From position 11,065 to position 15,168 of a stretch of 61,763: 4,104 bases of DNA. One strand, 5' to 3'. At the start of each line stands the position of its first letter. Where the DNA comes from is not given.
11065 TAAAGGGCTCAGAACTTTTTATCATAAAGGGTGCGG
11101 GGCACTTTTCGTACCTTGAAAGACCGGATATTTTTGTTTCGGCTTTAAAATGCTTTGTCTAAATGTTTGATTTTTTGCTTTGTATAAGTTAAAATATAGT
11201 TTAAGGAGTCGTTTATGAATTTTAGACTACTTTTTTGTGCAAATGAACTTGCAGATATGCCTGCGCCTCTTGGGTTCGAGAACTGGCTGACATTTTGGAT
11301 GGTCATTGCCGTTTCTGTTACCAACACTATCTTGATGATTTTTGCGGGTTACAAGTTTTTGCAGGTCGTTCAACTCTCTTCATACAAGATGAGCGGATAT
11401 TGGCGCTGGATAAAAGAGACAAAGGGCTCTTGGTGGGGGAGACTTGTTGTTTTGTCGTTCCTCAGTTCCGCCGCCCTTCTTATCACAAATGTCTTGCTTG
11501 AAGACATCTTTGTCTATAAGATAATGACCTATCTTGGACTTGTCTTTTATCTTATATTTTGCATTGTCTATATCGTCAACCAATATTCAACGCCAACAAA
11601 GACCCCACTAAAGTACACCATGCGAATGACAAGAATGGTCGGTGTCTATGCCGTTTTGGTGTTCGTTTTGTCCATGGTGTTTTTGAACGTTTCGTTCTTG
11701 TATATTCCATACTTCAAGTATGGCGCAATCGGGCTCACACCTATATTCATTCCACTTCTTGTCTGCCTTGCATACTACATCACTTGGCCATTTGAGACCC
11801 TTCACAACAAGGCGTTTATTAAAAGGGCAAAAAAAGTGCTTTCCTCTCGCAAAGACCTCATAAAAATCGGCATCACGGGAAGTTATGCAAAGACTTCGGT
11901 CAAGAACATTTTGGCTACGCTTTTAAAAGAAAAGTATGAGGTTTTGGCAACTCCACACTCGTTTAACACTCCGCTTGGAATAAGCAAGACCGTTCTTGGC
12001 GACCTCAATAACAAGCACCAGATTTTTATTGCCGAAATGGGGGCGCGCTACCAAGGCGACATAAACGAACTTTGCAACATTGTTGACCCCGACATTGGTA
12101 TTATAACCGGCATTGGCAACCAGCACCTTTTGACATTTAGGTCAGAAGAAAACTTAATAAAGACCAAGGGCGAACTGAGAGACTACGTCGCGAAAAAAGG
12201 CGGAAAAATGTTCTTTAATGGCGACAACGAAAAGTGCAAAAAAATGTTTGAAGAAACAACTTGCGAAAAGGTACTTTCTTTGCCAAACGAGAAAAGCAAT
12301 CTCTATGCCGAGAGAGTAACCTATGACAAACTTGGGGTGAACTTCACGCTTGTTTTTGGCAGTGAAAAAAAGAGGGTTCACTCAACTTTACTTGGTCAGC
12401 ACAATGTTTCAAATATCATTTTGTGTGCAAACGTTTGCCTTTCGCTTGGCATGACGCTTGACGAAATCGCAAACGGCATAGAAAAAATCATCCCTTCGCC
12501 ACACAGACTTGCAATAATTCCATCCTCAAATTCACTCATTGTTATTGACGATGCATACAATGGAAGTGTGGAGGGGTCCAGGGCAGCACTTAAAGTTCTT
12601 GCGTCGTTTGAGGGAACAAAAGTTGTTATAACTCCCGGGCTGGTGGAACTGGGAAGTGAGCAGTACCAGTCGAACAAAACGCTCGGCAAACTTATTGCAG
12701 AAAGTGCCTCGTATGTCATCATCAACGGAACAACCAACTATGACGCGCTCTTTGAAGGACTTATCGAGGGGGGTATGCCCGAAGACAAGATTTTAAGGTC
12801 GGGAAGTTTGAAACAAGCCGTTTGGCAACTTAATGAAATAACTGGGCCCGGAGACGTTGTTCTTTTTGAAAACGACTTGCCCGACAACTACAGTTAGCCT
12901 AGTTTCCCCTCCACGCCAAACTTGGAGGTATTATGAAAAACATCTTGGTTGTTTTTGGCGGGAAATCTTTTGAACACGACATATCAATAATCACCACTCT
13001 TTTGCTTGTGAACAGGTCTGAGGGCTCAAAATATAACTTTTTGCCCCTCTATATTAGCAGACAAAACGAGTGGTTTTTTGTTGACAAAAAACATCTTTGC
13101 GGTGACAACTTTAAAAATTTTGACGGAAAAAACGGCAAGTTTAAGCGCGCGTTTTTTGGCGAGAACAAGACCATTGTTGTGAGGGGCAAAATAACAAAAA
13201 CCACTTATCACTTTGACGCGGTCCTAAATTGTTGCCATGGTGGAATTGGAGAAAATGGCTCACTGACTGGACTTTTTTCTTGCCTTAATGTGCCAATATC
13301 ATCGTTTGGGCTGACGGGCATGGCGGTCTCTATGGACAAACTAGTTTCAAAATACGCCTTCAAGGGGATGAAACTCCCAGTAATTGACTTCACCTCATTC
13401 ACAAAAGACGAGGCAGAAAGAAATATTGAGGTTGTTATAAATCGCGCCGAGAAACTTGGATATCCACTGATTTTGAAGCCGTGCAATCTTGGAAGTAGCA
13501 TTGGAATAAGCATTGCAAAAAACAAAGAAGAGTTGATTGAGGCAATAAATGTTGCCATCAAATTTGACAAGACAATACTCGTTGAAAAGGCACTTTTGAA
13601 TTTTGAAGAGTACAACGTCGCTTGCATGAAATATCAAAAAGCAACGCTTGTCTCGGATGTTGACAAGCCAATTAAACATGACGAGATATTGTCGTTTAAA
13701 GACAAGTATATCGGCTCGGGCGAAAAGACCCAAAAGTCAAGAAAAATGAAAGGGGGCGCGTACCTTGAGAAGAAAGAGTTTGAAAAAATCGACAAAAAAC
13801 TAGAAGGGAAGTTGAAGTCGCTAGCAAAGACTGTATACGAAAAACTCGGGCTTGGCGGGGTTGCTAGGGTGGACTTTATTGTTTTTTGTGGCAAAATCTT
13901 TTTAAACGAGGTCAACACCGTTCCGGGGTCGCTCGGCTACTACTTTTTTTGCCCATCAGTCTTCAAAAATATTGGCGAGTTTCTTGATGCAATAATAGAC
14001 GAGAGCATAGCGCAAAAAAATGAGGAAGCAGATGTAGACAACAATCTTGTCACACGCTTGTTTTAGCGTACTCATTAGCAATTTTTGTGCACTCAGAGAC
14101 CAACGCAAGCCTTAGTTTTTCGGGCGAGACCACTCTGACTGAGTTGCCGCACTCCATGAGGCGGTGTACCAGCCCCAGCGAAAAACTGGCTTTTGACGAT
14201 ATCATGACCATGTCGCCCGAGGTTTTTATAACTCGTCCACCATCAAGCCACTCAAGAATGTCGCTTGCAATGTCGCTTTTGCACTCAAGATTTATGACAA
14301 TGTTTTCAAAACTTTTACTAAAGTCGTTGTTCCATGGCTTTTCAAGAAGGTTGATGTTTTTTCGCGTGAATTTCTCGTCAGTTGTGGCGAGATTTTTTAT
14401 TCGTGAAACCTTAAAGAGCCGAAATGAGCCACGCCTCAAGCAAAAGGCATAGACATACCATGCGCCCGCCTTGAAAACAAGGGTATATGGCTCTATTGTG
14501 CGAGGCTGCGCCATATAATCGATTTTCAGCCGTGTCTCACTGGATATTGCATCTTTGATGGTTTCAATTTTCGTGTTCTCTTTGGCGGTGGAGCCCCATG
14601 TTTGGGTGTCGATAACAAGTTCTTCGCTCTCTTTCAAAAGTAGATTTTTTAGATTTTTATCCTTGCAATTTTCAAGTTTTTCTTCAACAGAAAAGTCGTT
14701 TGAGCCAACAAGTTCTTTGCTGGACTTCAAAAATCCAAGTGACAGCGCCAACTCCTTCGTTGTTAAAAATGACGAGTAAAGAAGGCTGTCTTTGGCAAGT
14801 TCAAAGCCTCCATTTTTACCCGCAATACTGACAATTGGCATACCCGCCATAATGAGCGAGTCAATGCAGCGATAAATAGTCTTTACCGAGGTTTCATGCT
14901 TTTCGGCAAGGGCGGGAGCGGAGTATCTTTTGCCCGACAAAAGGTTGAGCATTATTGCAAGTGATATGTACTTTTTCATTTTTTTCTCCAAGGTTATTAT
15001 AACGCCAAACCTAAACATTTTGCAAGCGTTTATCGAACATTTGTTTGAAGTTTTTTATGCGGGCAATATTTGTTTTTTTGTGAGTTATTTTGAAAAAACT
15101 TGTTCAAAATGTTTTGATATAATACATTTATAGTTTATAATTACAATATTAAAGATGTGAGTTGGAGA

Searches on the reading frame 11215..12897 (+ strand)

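Call 18: search_protein_families(library=pfam, proteins=[window:11215-12897:+], max_evalue=0.001)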
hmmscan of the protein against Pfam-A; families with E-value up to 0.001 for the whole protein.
window:11215-12897:+ (560 aa): 2 families
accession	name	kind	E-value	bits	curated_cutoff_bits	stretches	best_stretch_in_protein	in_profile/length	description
PF08245.18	Mur_ligase_M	-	6.5e-33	114.8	24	1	220-407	1-199/200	Mur ligase middle domain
PF02875.26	Mur_ligase_C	-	4.1e-06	28.1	28.4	1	430-551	1-123/127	Mur ligase, glutamate ligase domain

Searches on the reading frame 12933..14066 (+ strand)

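Call 19: search_protein_families(library=pfam, proteins=[window:12933-14066:+], max_evalue=0.001)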
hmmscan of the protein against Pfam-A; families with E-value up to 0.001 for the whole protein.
window:12933-14066:+ (377 aa): 5 families
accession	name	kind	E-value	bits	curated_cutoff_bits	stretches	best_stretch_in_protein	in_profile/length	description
PF07478.18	Dala_Dala_lig_C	-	6.4e-37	127.5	24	1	144-356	3-200/204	D-ala D-ala ligase C-terminus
PF01820.27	Dala_Dala_lig_N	-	1.9e-18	67.6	34.6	1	3-121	1-117/121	D-ala D-ala ligase N-terminus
PF02222.28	ATP-grasp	-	4.2e-09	36.7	27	1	146-225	6-79/179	ATP-grasp domain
PF02786.22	CPSase_L_D2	-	4.2e-08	33.4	19.8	1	159-238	21-106/211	Carbamoyl-phosphate synthase L chain, ATP binding domain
PF02655.19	ATP-grasp_3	-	0.0008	20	23.2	0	170-328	25-154/160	ATP-grasp domain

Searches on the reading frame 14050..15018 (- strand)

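Call 19: search_protein_families(library=pfam, proteins=[window:14050-15018:-], max_evalue=0.001)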
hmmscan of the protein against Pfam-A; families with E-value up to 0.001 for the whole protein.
window:14050-15018:- (322 aa): 3 families
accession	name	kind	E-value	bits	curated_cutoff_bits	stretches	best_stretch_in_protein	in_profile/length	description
PF13280.12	WYL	-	7.6e-18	64.7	21.8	1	151-210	3-68/70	WYL domain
PF08279.18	HTH_11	-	5.8e-07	29.7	25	1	22-70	5-53/55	HTH domain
PF02082.26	Rrf2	-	4.3e-05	24.1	30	1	19-77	10-68/132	Iron-dependent Transcriptional regulator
